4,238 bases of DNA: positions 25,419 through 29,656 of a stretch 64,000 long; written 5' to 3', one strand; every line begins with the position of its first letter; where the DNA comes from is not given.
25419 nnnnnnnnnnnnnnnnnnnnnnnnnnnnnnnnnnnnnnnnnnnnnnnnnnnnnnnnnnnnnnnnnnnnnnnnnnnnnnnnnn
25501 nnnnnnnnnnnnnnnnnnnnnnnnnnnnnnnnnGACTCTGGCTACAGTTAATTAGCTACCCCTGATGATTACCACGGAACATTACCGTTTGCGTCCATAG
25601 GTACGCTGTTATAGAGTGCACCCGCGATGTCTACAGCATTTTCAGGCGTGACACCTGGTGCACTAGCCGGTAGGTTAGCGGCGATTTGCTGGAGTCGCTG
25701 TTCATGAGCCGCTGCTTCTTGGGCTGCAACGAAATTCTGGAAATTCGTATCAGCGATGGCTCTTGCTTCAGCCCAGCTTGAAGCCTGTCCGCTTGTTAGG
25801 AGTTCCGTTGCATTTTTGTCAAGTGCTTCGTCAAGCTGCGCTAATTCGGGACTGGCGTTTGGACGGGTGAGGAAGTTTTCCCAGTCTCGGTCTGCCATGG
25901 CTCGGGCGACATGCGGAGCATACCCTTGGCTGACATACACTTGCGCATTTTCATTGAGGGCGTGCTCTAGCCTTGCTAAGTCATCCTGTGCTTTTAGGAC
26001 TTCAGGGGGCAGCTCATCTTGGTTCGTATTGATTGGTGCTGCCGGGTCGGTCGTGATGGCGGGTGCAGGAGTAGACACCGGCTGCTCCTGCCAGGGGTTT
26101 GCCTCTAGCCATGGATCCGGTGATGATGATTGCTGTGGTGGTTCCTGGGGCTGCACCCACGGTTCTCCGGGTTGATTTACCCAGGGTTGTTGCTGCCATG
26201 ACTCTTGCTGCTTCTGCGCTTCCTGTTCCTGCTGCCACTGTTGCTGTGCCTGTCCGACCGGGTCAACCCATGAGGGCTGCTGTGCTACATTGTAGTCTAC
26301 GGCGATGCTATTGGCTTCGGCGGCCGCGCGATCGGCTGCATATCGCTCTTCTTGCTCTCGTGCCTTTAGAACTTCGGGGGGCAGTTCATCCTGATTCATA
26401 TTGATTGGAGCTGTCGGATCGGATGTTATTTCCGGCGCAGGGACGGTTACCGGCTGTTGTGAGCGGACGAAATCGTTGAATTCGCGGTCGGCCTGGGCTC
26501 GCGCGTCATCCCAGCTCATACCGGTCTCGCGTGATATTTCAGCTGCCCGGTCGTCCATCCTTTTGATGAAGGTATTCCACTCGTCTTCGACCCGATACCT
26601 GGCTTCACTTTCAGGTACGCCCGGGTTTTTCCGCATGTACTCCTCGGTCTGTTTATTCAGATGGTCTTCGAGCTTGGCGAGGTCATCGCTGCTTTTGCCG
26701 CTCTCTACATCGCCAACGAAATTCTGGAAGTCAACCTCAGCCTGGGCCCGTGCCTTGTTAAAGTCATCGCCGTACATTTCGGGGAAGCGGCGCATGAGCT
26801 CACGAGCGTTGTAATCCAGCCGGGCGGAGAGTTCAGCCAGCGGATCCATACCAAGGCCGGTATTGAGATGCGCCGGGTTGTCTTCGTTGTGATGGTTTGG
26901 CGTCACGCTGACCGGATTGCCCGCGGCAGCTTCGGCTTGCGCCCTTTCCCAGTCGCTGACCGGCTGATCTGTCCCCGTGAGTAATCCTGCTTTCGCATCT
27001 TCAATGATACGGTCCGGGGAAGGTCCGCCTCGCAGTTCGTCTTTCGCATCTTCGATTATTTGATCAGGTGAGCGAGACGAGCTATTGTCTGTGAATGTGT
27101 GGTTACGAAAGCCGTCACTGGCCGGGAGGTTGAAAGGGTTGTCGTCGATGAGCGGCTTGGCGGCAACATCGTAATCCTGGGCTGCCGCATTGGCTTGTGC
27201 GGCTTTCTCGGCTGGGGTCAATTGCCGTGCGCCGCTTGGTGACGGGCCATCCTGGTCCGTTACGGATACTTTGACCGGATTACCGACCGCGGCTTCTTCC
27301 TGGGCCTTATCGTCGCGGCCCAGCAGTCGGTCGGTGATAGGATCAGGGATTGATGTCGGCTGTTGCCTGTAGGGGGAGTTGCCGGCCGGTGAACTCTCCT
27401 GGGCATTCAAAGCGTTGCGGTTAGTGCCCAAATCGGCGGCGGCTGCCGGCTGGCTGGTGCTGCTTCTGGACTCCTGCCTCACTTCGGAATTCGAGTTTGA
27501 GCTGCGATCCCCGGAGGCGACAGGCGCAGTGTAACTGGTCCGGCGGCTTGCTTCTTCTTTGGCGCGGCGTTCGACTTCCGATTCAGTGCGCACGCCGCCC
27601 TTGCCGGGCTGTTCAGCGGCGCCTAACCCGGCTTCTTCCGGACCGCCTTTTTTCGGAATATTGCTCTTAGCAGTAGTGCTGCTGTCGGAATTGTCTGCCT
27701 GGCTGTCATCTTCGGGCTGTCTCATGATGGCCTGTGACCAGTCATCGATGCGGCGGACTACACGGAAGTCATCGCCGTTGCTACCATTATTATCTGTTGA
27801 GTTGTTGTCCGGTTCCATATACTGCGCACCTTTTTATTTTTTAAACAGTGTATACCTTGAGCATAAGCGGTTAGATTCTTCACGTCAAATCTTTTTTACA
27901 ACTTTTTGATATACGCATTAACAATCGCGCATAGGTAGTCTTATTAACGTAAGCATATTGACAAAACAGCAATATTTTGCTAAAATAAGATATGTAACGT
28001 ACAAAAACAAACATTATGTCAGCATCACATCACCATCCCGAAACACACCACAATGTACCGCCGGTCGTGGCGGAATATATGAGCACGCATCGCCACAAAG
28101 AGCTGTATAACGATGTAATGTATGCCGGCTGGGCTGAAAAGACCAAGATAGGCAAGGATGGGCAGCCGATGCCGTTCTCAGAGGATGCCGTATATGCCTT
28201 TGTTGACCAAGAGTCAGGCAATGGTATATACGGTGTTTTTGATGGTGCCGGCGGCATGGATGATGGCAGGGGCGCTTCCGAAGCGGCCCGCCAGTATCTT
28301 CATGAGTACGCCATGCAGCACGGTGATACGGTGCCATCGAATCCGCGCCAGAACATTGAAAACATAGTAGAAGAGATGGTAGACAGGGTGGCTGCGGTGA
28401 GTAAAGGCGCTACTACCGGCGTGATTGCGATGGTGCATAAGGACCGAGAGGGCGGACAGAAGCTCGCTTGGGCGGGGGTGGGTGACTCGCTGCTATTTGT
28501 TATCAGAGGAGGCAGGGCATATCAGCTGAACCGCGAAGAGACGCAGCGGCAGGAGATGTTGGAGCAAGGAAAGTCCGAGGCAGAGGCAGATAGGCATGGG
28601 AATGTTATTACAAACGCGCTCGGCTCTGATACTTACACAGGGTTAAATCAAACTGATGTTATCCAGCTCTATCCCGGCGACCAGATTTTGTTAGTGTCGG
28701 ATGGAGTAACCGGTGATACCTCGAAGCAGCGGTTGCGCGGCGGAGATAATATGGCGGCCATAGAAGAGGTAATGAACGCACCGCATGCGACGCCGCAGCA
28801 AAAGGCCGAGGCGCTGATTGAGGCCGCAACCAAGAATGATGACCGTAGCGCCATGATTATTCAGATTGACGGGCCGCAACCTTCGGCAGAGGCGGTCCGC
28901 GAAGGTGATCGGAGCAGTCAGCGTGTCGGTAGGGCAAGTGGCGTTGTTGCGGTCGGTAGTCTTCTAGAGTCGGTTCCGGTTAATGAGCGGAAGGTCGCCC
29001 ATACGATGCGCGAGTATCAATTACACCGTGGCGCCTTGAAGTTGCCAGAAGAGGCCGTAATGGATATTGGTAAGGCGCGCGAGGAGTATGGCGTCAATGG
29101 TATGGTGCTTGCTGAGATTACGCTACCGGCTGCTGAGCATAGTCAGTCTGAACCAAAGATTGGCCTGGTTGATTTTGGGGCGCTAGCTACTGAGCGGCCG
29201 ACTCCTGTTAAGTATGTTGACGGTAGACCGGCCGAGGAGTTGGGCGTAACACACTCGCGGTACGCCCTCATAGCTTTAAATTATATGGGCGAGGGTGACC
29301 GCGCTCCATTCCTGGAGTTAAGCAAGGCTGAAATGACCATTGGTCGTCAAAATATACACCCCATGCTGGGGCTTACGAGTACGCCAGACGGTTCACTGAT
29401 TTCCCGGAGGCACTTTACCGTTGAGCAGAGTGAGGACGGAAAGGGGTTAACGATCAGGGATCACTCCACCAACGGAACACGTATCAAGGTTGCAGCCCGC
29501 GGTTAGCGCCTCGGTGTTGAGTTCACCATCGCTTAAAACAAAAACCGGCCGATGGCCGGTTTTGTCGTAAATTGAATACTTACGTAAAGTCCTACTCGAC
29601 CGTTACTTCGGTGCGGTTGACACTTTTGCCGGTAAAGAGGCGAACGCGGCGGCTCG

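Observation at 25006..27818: Two adjacent paralogous proteins built from a roughly 40-aa '................' repeat, with nested internal duplications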

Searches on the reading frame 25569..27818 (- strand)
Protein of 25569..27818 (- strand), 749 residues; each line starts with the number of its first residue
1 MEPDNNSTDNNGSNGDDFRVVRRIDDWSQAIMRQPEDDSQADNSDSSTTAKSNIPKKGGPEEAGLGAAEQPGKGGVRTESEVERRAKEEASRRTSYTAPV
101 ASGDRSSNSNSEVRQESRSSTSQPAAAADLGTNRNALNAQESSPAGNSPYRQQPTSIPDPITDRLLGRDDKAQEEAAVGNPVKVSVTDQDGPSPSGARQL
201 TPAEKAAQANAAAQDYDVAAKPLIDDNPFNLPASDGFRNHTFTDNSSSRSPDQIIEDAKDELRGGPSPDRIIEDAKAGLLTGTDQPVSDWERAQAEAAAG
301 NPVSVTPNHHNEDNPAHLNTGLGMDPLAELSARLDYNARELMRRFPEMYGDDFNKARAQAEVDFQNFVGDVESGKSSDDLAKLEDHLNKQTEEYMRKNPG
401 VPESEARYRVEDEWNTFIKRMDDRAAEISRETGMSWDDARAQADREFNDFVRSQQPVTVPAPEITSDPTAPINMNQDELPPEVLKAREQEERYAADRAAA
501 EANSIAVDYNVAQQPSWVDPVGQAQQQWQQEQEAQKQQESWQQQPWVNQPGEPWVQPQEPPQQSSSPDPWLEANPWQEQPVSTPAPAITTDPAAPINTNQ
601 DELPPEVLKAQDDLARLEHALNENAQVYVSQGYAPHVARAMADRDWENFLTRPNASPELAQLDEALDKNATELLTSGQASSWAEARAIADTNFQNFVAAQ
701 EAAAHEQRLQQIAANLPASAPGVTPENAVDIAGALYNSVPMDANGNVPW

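Call 3: search_protein_families(library=pfam, proteins=[window:25569-27818:-], max_evalue=1)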
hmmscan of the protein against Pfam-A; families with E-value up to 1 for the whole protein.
window:25569-27818:- (749 aa): 2 families
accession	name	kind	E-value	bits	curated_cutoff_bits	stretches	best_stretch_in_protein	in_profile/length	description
PF06657.18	Cep57_MT_bd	-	0.052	14.4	31.3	1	377-430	21-73/77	Centrosome microtubule-binding domain of Cep57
PF16600.10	Caskin1-CID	-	0.91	10.4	30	0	98-137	8-43/59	Caskin1 CASK-interaction domain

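Call 4: search_protein_families(library=ncbifam, proteins=[window:25569-27818:-], max_evalue=1)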
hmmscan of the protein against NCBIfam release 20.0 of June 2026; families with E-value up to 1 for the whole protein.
window:25569-27818:- (749 aa): 1 family
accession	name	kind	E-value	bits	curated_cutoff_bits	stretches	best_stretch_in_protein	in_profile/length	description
NF038403.1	perm_prefix_1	domain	0.077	12.8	30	1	380-410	16-44/59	permease prefix domain 1-containing protein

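Call 7: find_homologous_proteins(query=window:25569-27818:-, max_evalue=0.001)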
Query window:25569-27818:- (749 aa): 1 proteins with E <= 0.001 among 8000 candidates.
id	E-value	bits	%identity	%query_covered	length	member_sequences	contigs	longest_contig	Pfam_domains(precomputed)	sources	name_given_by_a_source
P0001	0.0e+0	1531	94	100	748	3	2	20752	-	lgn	-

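Call 17: search_protein_families(library=phrogs, proteins=[window:25569-27818:-], max_evalue=1)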
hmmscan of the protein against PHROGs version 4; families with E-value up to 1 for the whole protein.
window:25569-27818:- (749 aa): 2 families
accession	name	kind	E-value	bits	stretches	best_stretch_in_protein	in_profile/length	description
phrog_8353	-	unknown function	0.18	13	1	363-393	4-34/70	-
phrog_14645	-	unknown function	0.95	10.2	0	595-606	26-37/45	-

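Call 18: search_protein_families(library=padloc, proteins=[window:25569-27818:-], max_evalue=1)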
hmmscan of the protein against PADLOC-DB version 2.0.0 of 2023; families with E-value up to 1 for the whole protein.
window:25569-27818:- (749 aa): 1 family
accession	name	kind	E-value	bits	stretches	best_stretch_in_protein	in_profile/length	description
PDLC04852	PDC-S05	-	0.024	11.5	1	660-717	276-333/346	-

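Call 35: list_cluster_members(proteins=[window:25569-27818:-, window:25006-25533:-, window:28016-29506:+, window:22859-24913:+, window:20697-22298:+, window:29592-29864:-, P0003])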
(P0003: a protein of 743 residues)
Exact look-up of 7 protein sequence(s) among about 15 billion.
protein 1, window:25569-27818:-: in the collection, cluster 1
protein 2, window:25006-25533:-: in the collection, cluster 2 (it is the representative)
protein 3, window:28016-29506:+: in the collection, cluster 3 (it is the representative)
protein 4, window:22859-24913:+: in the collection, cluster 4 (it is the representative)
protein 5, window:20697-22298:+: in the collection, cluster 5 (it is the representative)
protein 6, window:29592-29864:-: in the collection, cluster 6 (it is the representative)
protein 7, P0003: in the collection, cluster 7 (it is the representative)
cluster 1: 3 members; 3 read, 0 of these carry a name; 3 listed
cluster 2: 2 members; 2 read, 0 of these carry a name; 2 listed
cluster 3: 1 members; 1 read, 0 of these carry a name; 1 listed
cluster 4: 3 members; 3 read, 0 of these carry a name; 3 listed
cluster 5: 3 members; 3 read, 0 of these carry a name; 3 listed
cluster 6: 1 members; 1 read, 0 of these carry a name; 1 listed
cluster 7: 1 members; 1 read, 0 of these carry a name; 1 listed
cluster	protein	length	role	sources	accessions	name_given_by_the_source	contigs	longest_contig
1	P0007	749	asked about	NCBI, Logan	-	-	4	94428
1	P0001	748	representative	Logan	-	-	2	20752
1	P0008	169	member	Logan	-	-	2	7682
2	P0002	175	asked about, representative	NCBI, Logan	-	-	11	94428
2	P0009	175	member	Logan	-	-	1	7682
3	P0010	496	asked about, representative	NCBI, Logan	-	-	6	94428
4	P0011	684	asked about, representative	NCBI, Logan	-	-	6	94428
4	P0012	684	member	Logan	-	-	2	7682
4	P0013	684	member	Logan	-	-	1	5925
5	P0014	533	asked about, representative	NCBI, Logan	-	-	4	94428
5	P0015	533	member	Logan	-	-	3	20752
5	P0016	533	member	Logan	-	-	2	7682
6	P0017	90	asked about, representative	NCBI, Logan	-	-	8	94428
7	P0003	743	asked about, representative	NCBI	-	-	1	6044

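Call 36: find_encoding_contigs(protein=window:25569-27818:-, flank=2000, max_places=4)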
Protein window:25569-27818:- (749 aa): 5 contigs read that carry it; 1 place shown.
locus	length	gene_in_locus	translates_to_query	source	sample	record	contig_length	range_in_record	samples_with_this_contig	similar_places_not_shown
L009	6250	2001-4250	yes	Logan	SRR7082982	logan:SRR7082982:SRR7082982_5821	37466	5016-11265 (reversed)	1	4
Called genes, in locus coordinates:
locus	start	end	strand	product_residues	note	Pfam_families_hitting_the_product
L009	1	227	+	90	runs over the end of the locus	PF01016:Ribosomal_L27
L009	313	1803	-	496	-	PF13672:PP2C_2 (weak), PF07228:SpoIIE (faint)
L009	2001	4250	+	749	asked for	-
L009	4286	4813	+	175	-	-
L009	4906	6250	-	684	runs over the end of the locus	PF00664:ABC_membrane, PF00005:ABC_tran, PF02463:SMC_N (faint)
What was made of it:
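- Checked: The identical 749-aa protein is carried by 5 contigs, from an NCBI assembly and Logan assemblies of sequencing runs (calls 35, 36).
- The identical 749-aa product occurs on 5 contigs, from an NCBI assembly and Logan assemblies (calls 35, 36).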

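Call 72: search_dna_similar(query=window:25569-27818:-, collection=phages, mode=protein, max_evalue=0.01, max_rows=10)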
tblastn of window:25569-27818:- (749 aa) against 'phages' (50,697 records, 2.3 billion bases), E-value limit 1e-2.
No match.

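Call 73: search_dna_similar(query=window:25569-27818:-, collection=plasmids, mode=protein, max_evalue=0.01, max_rows=10)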
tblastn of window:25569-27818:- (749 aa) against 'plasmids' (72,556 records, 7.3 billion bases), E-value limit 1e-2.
No match.

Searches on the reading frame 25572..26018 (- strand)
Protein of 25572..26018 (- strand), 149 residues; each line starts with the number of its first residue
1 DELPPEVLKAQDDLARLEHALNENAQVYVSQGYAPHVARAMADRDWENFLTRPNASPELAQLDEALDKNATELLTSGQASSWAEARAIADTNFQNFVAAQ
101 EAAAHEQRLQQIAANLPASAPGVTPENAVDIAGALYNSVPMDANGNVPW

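Call 34: find_related_loci(query=A4, collection=metagenome_contigs, flank=10000)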
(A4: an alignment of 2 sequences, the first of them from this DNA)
Query A4 (149 aa) in metagenome_contigs; peptide patterns used: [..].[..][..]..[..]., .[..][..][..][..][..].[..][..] (x = any residue, [..] = any of these).
567 stretches matched a pattern, but none encodes a relative of the query by tblastn (E <= 1e-3).
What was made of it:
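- Tried and rejected: JGI metagenomes scanned with family patterns: nothing (call 34).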

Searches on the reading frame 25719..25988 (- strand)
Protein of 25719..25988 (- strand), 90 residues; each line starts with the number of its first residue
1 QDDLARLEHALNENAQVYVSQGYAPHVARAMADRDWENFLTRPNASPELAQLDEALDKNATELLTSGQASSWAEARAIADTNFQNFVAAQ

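Call 28: find_homologous_proteins(query=A2, max_evalue=0.1)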
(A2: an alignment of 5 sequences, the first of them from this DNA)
Query A2 (5 sequences): 1440 candidates shared short words with the query, none scored E <= 0.1.
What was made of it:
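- Tried and rejected: The alignment query A2 returned nothing, not even the proteins it was built from, so that negative result is uninformative (call 28).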

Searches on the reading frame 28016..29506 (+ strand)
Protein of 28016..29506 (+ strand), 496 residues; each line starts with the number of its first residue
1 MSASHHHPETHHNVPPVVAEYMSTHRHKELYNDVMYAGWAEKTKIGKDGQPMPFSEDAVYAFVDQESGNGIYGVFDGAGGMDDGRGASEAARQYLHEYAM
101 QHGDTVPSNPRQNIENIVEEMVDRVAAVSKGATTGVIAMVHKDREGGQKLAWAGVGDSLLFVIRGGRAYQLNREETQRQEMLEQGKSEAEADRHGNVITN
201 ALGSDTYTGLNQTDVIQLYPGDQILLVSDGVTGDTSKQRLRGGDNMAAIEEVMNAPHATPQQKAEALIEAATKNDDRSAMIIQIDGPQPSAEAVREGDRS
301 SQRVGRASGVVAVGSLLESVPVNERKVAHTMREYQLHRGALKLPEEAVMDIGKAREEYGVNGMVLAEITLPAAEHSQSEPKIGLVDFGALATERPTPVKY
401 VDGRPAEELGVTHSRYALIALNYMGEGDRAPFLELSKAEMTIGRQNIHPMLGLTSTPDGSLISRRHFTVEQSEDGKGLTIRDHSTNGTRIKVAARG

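Call 3: search_protein_families(library=pfam, proteins=[window:28016-29506:+], max_evalue=1)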
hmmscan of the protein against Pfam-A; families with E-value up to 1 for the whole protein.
window:28016-29506:+ (496 aa): 4 families
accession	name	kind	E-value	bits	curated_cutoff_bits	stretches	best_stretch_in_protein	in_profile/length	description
PF13672.11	PP2C_2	-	2.5e-08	34.2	24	1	56-255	13-194/209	Protein phosphatase 2C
PF07228.17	SpoIIE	-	2.1e-05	25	25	1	213-283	115-190/192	Stage II sporulation protein E (SpoIIE)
PF00498.31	FHA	-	2.9e-05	24.8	20.7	1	454-490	14-46/67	FHA domain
PF00481.26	PP2C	-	0.052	13.6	20.3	1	66-173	31-138/255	Protein phosphatase 2C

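Call 4: search_protein_families(library=ncbifam, proteins=[window:28016-29506:+], max_evalue=1)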
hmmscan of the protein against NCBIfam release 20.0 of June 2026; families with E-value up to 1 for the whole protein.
window:28016-29506:+ (496 aa): 4 families
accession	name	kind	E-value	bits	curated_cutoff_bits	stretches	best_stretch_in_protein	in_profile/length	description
NF033484.1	Stp1_PP2C_phos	equivalog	3.7e-20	72.4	230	1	56-275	12-221/232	Stp1/IreP family PP2C-type Ser/Thr phosphatase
NF041260.1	actino_IHF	equivalog_domain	0.042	14.4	60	1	256-336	3-80/102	integration host factor, actinobacterial type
NF011149.0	PRK14559.1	equivalog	0.055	12.2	374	1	68-232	410-581/642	serine/threonine phosphatase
TIGR02865.1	spore_II_E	equivalog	0.082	10.9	490.8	1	217-274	693-747/764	stage II sporulation protein E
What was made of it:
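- Checked: The divergent neighbour is a PP2C-FHA protein (Pfam PP2C_2 E 2.5e-8, FHA E 2.9e-5, call 3; NCBIfam Stp1-type E 3.7e-20, call 4).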

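Call 18: search_protein_families(library=padloc, proteins=[window:28016-29506:+], max_evalue=1)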
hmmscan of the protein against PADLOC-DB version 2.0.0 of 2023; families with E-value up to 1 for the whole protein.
window:28016-29506:+ (496 aa): 0 families

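Call 32: find_related_loci(query=window:28016-29506:+, collection=genome_contigs, flank=10000)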
Query window:28016-29506:+ (496 aa) in genome_contigs; peptide patterns used: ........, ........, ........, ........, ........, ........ (x = any residue, [..] = any of these).
16 stretches matched a pattern, but none encodes a relative of the query by tblastn (E <= 1e-3).
